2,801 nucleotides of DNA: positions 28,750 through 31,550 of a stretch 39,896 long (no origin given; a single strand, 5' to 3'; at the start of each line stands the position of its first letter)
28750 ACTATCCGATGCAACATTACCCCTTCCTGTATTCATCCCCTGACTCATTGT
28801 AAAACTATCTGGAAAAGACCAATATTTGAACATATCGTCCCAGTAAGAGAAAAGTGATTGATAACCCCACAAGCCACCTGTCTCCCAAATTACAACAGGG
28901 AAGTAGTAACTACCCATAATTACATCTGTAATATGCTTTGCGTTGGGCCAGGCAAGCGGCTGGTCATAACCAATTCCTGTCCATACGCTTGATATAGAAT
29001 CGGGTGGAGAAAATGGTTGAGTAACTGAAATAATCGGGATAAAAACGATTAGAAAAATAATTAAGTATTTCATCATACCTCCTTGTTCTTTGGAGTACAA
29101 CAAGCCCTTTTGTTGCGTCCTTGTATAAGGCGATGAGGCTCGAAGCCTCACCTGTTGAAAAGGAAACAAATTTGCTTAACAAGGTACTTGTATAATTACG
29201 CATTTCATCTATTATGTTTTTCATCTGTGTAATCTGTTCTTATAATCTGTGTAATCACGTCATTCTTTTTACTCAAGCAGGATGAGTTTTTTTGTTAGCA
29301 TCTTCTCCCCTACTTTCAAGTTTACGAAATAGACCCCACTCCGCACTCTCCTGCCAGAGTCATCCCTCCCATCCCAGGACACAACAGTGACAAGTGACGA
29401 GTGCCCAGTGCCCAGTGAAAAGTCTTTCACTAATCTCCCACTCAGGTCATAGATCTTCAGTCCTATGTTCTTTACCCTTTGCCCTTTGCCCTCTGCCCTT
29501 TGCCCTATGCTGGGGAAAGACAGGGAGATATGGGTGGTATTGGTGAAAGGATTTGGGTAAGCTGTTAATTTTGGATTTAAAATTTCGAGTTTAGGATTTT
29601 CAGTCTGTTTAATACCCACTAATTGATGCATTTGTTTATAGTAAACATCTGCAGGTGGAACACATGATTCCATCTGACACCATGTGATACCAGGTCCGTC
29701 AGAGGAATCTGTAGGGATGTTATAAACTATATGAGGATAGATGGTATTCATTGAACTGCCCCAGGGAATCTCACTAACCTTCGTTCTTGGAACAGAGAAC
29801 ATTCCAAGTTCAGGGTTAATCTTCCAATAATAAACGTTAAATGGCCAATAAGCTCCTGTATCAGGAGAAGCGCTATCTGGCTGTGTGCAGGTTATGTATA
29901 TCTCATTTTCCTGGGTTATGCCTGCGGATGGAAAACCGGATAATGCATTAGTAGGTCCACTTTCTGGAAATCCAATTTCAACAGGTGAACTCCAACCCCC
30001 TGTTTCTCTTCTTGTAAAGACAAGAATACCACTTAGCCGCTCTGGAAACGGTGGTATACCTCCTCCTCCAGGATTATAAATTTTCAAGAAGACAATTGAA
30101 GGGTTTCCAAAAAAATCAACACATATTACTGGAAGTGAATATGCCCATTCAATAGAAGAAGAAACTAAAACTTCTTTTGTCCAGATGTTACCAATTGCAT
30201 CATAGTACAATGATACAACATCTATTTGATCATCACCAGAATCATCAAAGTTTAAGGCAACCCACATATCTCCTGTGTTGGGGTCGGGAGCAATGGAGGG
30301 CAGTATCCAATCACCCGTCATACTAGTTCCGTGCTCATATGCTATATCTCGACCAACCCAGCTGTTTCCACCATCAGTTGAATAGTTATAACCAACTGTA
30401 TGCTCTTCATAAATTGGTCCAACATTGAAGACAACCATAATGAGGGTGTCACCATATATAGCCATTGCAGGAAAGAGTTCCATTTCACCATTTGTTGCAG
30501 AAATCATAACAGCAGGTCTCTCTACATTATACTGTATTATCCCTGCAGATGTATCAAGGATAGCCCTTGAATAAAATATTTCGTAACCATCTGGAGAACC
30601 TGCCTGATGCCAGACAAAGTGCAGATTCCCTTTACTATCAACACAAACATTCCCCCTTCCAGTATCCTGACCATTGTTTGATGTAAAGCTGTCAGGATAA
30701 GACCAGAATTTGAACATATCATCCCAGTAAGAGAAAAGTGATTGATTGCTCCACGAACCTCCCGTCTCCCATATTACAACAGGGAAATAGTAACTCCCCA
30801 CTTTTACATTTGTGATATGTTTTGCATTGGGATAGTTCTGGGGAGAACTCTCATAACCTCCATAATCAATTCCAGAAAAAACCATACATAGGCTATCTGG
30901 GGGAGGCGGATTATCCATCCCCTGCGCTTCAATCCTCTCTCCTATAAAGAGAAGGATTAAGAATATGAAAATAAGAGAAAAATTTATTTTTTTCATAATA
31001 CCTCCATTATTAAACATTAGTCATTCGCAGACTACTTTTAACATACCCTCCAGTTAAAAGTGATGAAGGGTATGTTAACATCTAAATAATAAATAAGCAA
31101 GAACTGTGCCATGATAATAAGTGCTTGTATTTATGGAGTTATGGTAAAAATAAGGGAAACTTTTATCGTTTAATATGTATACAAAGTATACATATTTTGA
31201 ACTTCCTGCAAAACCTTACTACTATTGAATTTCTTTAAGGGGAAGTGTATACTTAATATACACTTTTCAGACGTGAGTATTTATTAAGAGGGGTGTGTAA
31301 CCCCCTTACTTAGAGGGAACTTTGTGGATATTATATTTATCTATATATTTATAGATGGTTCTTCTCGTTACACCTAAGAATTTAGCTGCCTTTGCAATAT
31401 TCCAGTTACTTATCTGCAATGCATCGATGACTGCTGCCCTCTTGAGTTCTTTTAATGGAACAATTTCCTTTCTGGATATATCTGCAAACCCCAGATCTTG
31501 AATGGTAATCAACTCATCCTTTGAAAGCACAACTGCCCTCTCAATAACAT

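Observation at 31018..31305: Near-consensus sigma54 promoter plus two TGTATAC palindromes, wedged between a sigma54-activator gene and a T9SS-cargo paralog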

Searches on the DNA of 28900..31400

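Call 61: search_rna_families(source=window, start=28900, end=31400, threshold=evalue, max_evalue=1)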
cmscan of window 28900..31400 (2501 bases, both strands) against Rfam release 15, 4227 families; matches with E-value up to 1: 2.
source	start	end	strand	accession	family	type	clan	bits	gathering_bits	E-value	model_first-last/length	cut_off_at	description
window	30179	30237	-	RF01129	sR44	Gene; snRNA; snoRNA; CD-box;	-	15.7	45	1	1-55/55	no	Small nucleolar RNA sR44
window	30130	30202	+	RF00518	speF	Cis-reg; leader;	-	14.8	37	0.85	58-132/153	no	speF leader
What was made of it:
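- No Rfam family matches (call 61).
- Tried and rejected: There is also no Rfam match (call 61).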

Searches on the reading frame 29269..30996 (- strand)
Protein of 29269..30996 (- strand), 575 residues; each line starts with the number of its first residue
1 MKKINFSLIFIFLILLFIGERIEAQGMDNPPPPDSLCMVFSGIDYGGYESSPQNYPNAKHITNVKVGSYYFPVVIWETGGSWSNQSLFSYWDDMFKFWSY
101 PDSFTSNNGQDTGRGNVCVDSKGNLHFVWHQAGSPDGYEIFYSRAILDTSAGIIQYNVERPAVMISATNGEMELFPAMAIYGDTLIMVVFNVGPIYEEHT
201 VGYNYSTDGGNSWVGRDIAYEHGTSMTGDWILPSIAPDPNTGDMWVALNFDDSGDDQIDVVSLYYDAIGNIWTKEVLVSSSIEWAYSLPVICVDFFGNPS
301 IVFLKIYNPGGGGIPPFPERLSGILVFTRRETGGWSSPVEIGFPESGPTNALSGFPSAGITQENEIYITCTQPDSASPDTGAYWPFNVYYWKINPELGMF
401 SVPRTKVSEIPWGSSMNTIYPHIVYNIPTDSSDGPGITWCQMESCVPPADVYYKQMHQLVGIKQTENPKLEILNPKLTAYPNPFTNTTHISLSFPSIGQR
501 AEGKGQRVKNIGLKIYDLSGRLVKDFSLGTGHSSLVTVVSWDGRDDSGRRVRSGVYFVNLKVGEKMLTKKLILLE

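Call 10: search_protein_families(library=pfam, proteins=[window:29269-30996:-])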
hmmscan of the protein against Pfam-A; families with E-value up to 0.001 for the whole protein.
window:29269-30996:- (575 aa): 2 families
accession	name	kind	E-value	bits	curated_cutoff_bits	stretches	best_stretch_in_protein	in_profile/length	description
PF18962.6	Por_Secre_tail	-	1.6e-07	32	27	1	480-572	2-74/75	Secretion system C-terminal sorting domain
PF13860.13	FlgD_ig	-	3.9e-06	27.2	27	1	508-561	22-74/79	FlgD Ig-like domain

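Call 69: search_solved_structures(query=window:29269-30996:-, max_evalue=1)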
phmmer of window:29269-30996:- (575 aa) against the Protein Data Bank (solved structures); distinct sequences matched with E-value up to 1: 2.
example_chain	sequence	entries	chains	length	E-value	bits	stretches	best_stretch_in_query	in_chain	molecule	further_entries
3osv_A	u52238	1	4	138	0.16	13.5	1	509-558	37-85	Flagellar basal-body rod modification protein FlgD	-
3c12_A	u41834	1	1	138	0.4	12.2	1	511-559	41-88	Flagellar protein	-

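Call 70: search_protein_families(library=pfam, proteins=[window:29269-30996:-], max_evalue=1)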
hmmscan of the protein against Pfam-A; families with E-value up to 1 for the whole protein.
window:29269-30996:- (575 aa): 3 families
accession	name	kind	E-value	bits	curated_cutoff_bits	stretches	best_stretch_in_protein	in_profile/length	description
PF18962.6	Por_Secre_tail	-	1.6e-07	32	27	1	480-572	2-74/75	Secretion system C-terminal sorting domain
PF13860.13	FlgD_ig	-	3.9e-06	27.2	27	1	508-561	22-74/79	FlgD Ig-like domain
PF13585.12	CHU_C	-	0.0093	16.5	27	1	507-569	25-80/86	CHU_C Type IX secretion signal domain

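Call 71: search_protein_families(library=ncbifam, proteins=[window:29269-30996:-], max_evalue=0.01)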
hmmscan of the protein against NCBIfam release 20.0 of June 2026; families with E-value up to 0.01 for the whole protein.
window:29269-30996:- (575 aa): 7 families
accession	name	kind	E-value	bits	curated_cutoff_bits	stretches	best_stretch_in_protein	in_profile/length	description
TIGR04183.1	Por_Secre_tail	domain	2.5e-10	40.2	23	1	480-572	2-70/72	T9SS type A sorting domain-containing protein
NF033707.1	T9SS_sortase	equivalog_domain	6.4e-10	37.3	420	1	450-564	974-1079/1095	type IX secretion system sortase PorU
NF052228.1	T9SS_PorZ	equivalog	2.7e-05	22.8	260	1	508-560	694-740/757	type IX secretion system anionic LPS delivery protein PorZ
NF005176.1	PRK06655.1-1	equivalog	4.4e-05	23.5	230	1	506-561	94-148/197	flagellar hook assembly protein FlgD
NF009276.0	PRK12633.1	equivalog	0.00085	19.1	383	1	510-560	130-179/234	flagellar basal body rod modification protein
NF009452.0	PRK12812.1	equivalog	0.0031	16.8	258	1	510-562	153-206/289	flagellar basal body rod modification protein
NF038113.1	T9SSA_dep_M36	equivalog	0.0094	14.1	885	0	473-573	789-868/869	T9SS-dependent M36 family metallopeptidase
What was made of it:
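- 29269..30996 (-): Target gene, paralog E: signal peptide, sialidase/ulvan-lyase-like beta-propeller, and a T9SS C-terminal sorting domain. Por_Secre_tail (calls 10, 71).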

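Call 83: find_homologous_proteins(query=window:29269-30996:-, max_evalue=1e-10)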
Query window:29269-30996:- (575 aa): 69 proteins with E <= 1e-10 among 4621 candidates.
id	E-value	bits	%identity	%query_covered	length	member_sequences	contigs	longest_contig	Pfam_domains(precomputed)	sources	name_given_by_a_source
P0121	0.0e+0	1355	100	100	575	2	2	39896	PF18962.8,PF13860.13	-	-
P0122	2.7e-250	850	66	100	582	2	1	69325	PF13860.13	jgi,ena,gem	-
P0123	2.6e-233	794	62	100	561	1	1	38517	PF18962.8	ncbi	-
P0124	2.9e-221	754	63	92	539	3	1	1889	-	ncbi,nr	ncbi:exo-alpha-sialidase, partial [candidate division WOR-3 bacterium]|nr:exo-alpha-sialidase [candi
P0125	1.1e-183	630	53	95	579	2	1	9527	PF18962.8,PF13860.13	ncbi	-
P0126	4.4e-180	618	54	95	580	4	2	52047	PF18962.8,PF13860.13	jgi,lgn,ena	-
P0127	1.1e-179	617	53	95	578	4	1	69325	PF18962.8,PF13860.13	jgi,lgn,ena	-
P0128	2.6e-177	609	54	95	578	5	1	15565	PF18962.8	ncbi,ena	-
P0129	4.3e-175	602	52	95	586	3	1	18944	PF18962.8,PF13860.13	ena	-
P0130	5.2e-175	601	53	95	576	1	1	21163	PF18962.8,PF13860.13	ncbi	-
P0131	5.0e-174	598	51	99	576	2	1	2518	PF18962.8,PF13860.13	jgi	jgi:hypothetical protein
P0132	2.1e-173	596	49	99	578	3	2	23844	PF18962.8,PF13860.13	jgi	-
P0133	7.3e-173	594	48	100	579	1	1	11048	PF13585.13,PF18962.8,PF13860.13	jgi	jgi:hypothetical protein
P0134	1.4e-172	593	52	95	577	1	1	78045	PF18962.8,PF13860.13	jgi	jgi:hypothetical protein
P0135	1.5e-172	593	49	99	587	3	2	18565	PF18962.8,PF13860.13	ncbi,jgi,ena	ncbi:hypothetical protein ES703_58083 [subsurface metagenome]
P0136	2.3e-172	593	52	95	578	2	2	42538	PF18962.8,PF13860.13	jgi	-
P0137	3.9e-172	592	51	95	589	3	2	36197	PF18962.8,PF13860.13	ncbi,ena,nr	ncbi:T9SS type A sorting domain-containing protein [candidate division WOR-3 bacterium]|nr:T9SS type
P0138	9.4e-172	591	52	99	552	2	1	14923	PF18962.8,PF13860.13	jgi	-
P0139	1.0e-170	587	49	95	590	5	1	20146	PF13585.13,PF18962.8,PF13860.13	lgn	-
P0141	1.8e-169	583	49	99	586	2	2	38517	PF18962.8,PF13860.13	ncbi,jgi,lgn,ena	-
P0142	8.7e-169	581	51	95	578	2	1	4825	PF18962.8,PF13860.13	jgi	-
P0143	1.6e-168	580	49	99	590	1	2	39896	PF18962.8,PF13860.13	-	-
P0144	5.5e-167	575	50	95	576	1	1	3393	PF18962.8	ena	-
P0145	4.0e-166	572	49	99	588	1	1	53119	PF18962.8,PF13860.13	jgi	jgi:hypothetical protein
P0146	2.9e-165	569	50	99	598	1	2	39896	PF18962.8,PF13860.13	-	-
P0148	2.1e-163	563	50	95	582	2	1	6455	PF18962.8,PF13860.13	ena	-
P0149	5.4e-163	562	52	95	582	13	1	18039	PF18962.8,PF13860.13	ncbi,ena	-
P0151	1.9e-158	547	49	95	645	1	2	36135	PF18962.8,PF13860.13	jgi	jgi:hypothetical protein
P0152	3.2e-158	546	47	100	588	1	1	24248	PF18962.8,PF13860.13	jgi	jgi:hypothetical protein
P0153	4.2e-158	546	48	95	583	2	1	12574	PF18962.8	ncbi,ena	-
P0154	1.2e-157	544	51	95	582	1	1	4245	PF18962.8,PF13860.13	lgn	-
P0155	4.0e-157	542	48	100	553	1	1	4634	PF18962.8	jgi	jgi:hypothetical protein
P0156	2.9e-154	533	47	95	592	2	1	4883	PF18962.8,PF13860.13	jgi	jgi:hypothetical protein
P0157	3.7e-154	533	47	100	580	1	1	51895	PF18962.8,PF13860.13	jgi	jgi:hypothetical protein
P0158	6.8e-154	532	47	100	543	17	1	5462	PF18962.8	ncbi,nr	ncbi:T9SS type A sorting domain-containing protein [candidate division WOR-3 bacterium]|nr:T9SS type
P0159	5.2e-153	529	45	99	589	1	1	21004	PF18962.8,PF13860.13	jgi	jgi:hypothetical protein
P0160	5.3e-152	525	48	95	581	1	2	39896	PF18962.8,PF13860.13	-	-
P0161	6.0e-152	525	46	100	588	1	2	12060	PF18962.8,PF13860.13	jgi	jgi:hypothetical protein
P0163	1.3e-150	521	47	95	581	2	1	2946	PF18962.8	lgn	-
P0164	1.0e-147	511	48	95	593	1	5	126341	PF18962.8,PF13860.13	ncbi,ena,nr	ncbi:T9SS type A sorting domain-containing protein [candidate division WOR-3 bacterium]|nr:T9SS type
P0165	3.2e-147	510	47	93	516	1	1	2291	PF18962.8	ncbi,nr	ncbi:T9SS type A sorting domain-containing protein, partial [candidate division WOR-3 bacterium]|nr:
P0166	3.2e-146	506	45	95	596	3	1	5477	PF18962.8,PF13860.13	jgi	-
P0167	5.5e-146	506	44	99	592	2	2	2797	PF18962.8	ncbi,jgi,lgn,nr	ncbi:MAG: T9SS type A sorting domain-containing protein [Candidatus Cloacimonadota bacterium]|nr:MAG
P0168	1.9e-145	504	49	95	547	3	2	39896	PF18962.8,PF13860.13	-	-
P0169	8.3e-144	498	46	95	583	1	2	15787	PF18962.8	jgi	jgi:hypothetical protein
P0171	1.3e-141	491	46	95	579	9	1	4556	PF18962.8,PF13860.13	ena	-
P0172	3.8e-138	480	44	98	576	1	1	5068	PF13585.13,PF18962.8,PF13860.13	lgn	-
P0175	5.2e-133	463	45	96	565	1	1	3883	PF18962.8,PF13860.13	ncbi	-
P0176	5.0e-132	459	44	95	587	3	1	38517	PF18962.8,PF13860.13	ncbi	-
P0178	6.6e-125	436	46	84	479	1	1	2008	PF18962.8,PF13860.13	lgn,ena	-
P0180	9.4e-120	419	39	100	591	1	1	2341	PF18962.8,PF13860.13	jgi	jgi:hypothetical protein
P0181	2.8e-119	417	40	100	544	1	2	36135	PF18962.8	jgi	jgi:hypothetical protein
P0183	2.6e-113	398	41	100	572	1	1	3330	PF18962.8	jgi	jgi:hypothetical protein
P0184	1.2e-109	386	42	92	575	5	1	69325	PF18962.8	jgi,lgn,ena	-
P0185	5.7e-108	380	45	81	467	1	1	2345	PF18962.8,PF13860.13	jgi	jgi:hypothetical protein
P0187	6.5e-49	185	32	75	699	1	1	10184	PF18962.8,PF13860.13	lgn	-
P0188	8.4e-14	69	24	80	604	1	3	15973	PF18962.8,PF15892.12,PF13860.13,PF02012.27,PF13088.13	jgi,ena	-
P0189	1.6e-11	61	29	38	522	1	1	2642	PF18962.8,PF13860.13,PF02012.27,PF04616.21,PF13088.13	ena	-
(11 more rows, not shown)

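Call 92: predict_structure(alignment_id=A3)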
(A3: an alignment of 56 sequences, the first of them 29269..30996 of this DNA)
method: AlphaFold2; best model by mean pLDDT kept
length: 575 residues; sequences in the alignment: 56
mean_pLDDT: 85.2   pTM: 0.74
mean pLDDT of the five models: 85.2, 85.0, 83.6, 83.5, 83.1
residues with pLDDT >= 90: 316; 70-90: 177; 50-70: 49; < 50: 33
segments of 3 or more residues with pLDDT < 50: 20-25, 309-316, 462-472, 499-504
pLDDT, mean of each block of 10 residues (from residue 1): 79 67 52 88 91 92 90 95 92 88 88 92 96 86 94 90 93 96 95 94 96 96 91 96 97 91 97 95 89 96 80 46 87 90 72 92 94 80 88 89 88 91 91 86 94 89 38 70 82 63 54 86 82 68 91 88 81 75
secondary structure, 60 per line:
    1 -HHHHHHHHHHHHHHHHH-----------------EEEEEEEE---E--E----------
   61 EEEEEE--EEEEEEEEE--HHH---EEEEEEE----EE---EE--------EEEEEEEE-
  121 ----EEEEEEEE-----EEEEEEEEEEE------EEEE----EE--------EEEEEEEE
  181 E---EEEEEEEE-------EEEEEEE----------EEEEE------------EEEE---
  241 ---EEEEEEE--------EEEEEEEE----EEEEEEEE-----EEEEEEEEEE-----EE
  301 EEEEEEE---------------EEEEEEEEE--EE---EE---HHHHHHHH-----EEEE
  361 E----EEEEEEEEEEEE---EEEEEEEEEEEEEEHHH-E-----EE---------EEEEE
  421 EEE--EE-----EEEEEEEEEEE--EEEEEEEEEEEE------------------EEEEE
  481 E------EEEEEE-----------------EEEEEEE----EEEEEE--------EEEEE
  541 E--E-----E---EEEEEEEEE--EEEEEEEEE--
elements in order: H2-18 E36-43 E61-66 E69-77 E86-92 E112-119 E125-132 E138-148 E155-158 E173-181 E185-192 E200-206 E217-221 E234-237 E244-250 E259-266 E271-278 E284-293 E299-307 E323-331 H344-351 E357-361 E366-377 E381-394 E416-423 E433-443 E446-457 E476-481 E488-493 E511-517 E522-527 E536-541 E554-562 E565-573
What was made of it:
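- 29269..30996 (-): AlphaFold model with pLDDT 85 (call 92).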

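Call 96: fold_search(model_id=the predicted structure, library=pdb)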
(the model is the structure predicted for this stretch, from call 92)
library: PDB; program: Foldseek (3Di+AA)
matches with E <= 10: 946; with E <= 0.001: 300
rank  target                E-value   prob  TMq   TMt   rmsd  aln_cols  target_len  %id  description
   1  5uas_B                7.1e-10  1.00  0.48  0.61   6.0       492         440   10  Structure of a new family of Polysaccharide lyase PL25-Ulvanlyase bound to -[GlcA(1-4)Rha3S]- (released 2017-03-29)
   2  5uam_B                7.5e-10  1.00  0.49  0.62   5.8       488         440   10  Structure of a new family of Polysaccharide lyase PL25-Ulvanlyase. (released 2017-03-29)
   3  7esl                  9.9e-10  1.00  0.47  0.61   6.6       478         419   10  Crystal structure of a L-rhamnose-alpha-1,4-D-glucuronate lyase from Fusarium oxysporum 12S, N247A N-glycan free form (released 2021-08-04)
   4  6byx_A                1.2e-09  1.00  0.42  0.48   8.5       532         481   10  Complex structure of LOR107 mutant (R259N) with tetrasaccharide substrate (released 2018-02-07)
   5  7esn_A                1.4e-09  1.00  0.46  0.58   6.7       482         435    9  Crystal structure of a L-rhamnose-alpha-1,4-D-glucuronate lyase from Fusarium oxysporum 12S, H105F Rha-GlcA complex (released 2021-08-04)
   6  6jq9_B                1.4e-09  1.00  0.40  0.46   8.4       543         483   10  Crystal structure of a lyase from Alteromonas sp. (released 2020-04-01)
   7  3h6j                  1.4e-09  1.00  0.40  0.50  13.4       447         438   12  Crystal structure of a putative neuraminidase from Pseudomonas aeruginosa (released 2009-05-12)
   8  2w38                  1.7e-09  1.00  0.38  0.49  13.1       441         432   12  Crystal structure of the pseudaminidase from Pseudomonas aeruginosa (released 2008-12-23)
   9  6byt_A                1.7e-09  1.00  0.42  0.48   8.5       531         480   10  Complex structure of LOR107 mutant (R320) with tetrasaccharide substrate (released 2018-02-07)
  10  7esk_A                2.7e-09  1.00  0.46  0.60   6.6       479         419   10  Crystal structure of a L-rhamnose-alpha-1,4-D-glucuronate lyase from Fusarium oxysporum 12S, Ligand free form (released 2021-08-04)
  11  6byp_A                2.7e-09  1.00  0.41  0.48   8.7       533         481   10  Structure of PL24 family Polysaccharide lyase-LOR107 (released 2018-02-07)
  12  6byp_B                2.9e-09  1.00  0.42  0.48   8.5       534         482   10  Structure of PL24 family Polysaccharide lyase-LOR107 (released 2018-02-07)
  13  5hx0_B                4.1e-09  1.00  0.40  0.59   6.7       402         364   10  Crystal structure of unknown function protein Dfer_1899 fromDyadobacter fermentans DSM 18053 (released 2016-02-17)
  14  7drq_A                5.2e-09  1.00  0.44  0.51   8.1       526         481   10  Crystal structure of polysaccharide lyase Uly1 (released 2021-03-31)
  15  6jq9_A                6.0e-09  1.00  0.42  0.48   8.3       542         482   10  Crystal structure of a lyase from Alteromonas sp. (released 2020-04-01)
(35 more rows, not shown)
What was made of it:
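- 29269..30996 (-): Foldseek matches to PL25/PL24 lyases and sialidases at E about 1e-9 (call 96).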
